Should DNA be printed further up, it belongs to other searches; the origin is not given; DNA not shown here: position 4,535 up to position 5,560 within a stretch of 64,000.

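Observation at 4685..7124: Three uncharacterised genes, two with PD-(D/E)xK cores, between the Type III R-M operon and the element's replication/integration module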

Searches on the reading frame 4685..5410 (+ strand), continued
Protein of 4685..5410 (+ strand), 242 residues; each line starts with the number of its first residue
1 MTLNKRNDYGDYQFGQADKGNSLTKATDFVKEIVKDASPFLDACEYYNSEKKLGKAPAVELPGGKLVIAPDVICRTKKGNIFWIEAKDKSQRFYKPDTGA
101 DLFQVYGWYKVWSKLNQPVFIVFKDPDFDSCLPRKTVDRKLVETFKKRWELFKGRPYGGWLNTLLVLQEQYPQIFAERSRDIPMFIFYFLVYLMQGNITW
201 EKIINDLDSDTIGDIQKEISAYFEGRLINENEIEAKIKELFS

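Call 77: fold_search(model_id=the predicted structure, library=viral)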
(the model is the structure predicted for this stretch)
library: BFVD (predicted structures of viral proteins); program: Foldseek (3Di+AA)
matches with E <= 10: 493; with E <= 0.001: 8
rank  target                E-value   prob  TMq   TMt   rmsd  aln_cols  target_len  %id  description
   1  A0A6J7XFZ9            2.0e-04  1.00  0.43  0.64   3.8       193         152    8  Endonuclease [uncultured Caudovirales phage]
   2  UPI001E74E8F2         2.0e-04  1.00  0.43  0.58   9.3       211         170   12  (no name look-up for this kind of identifier)
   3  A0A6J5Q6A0            2.0e-04  1.00  0.39  0.54   6.7       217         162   14  Uncharacterized protein [uncultured Caudovirales phage]
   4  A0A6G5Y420            3.8e-04  1.00  0.28  0.43   8.0       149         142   17  (no name in the UniProt tables at hand)
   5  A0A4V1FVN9            5.8e-04  1.00  0.39  0.63   5.2       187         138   12  (no name in the UniProt tables at hand)
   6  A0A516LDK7            6.2e-04  1.00  0.40  0.60   5.6       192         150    7  (no name in the UniProt tables at hand)
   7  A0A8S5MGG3            6.6e-04  0.99  0.27  0.30  12.6       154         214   15  Holliday junction resolvase RecU [Siphoviridae sp. ctGFb30]
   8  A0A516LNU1            7.0e-04  1.00  0.40  0.64   5.0       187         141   11  (no name in the UniProt tables at hand)
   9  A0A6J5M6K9            1.4e-03  1.00  0.32  0.29  11.9       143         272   11  COG5377 Phage-related protein, predicted endonuclease (Fragment) [uncultured Caudovirales phage]
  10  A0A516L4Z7            1.5e-03  1.00  0.42  0.62   5.7       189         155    8  (no name in the UniProt tables at hand)
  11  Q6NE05                1.6e-03  0.97  0.35  0.45  12.5       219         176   10  DUF4365 domain-containing protein [Leptospira phage LE1]
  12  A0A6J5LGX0            1.8e-03  1.00  0.41  0.62   6.4       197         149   10  Uncharacterized protein [uncultured Caudovirales phage]
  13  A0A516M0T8            2.1e-03  0.99  0.34  0.55   6.8       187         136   12  (no name in the UniProt tables at hand)
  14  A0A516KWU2            2.5e-03  1.00  0.41  0.66   3.8       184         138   10  (no name in the UniProt tables at hand)
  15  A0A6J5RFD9            2.7e-03  0.96  0.30  0.39   7.8       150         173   17  Uncharacterized protein [uncultured Caudovirales phage]
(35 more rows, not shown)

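Call 86: find_encoding_contigs(protein=P0012, flank=7000, max_places=1)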
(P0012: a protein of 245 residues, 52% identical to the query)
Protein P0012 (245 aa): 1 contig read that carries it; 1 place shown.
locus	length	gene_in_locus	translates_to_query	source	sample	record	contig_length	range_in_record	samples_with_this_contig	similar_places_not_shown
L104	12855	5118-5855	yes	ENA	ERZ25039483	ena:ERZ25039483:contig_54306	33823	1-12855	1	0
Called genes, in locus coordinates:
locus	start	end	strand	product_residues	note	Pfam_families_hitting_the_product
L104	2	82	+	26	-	?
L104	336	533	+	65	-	PF12844:HTH_19 (weak), PF13443:HTH_26, PF01381:HTH_3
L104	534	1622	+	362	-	PF12564:TypeIII_RM_meth, PF01555:N6_N4_Mtase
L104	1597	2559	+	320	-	PF01555:N6_N4_Mtase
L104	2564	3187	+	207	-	PF00270:DEAD (weak), PF04851:ResIII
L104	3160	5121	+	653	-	PF27159:HI_1054_N, PF27365:HI_1054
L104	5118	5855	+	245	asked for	-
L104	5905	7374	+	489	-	PF01930:Cas_Cas4 (faint), PF11074:DUF2779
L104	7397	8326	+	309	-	-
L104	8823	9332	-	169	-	PF19935:DUF6398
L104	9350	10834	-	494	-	PF13007:LZ_Tnp_IS66, PF13005:zf-IS66 (weak), PF03050:DDE_Tnp_IS66, PF13817:DDE_Tnp_IS66_C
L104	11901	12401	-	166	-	-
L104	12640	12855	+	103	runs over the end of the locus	-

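Call 87: find_encoding_contigs(protein=P0014, flank=7000, max_places=1)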
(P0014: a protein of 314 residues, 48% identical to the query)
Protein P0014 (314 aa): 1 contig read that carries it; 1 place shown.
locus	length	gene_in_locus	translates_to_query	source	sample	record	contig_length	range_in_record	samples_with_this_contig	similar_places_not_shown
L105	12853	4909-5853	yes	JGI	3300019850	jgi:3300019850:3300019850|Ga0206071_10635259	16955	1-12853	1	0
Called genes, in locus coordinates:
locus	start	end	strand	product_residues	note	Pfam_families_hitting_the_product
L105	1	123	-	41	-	?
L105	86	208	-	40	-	-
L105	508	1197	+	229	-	PF12385:Peptidase_C70 (weak), PF03412:Peptidase_C39 (faint), PF13529:Peptidase_C39_2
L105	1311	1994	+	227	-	-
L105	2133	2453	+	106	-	-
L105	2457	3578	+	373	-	PF01936:NYN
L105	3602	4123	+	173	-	-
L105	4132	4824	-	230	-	-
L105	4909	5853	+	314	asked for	-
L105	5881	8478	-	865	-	PF00270:DEAD (weak), PF04851:ResIII, PF27159:HI_1054_N, PF27365:HI_1054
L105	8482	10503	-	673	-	PF12564:TypeIII_RM_meth, PF01555:N6_N4_Mtase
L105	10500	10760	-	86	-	-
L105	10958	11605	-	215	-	PF00717:Peptidase_S24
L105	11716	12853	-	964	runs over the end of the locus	PF00589:Phage_integrase (weak)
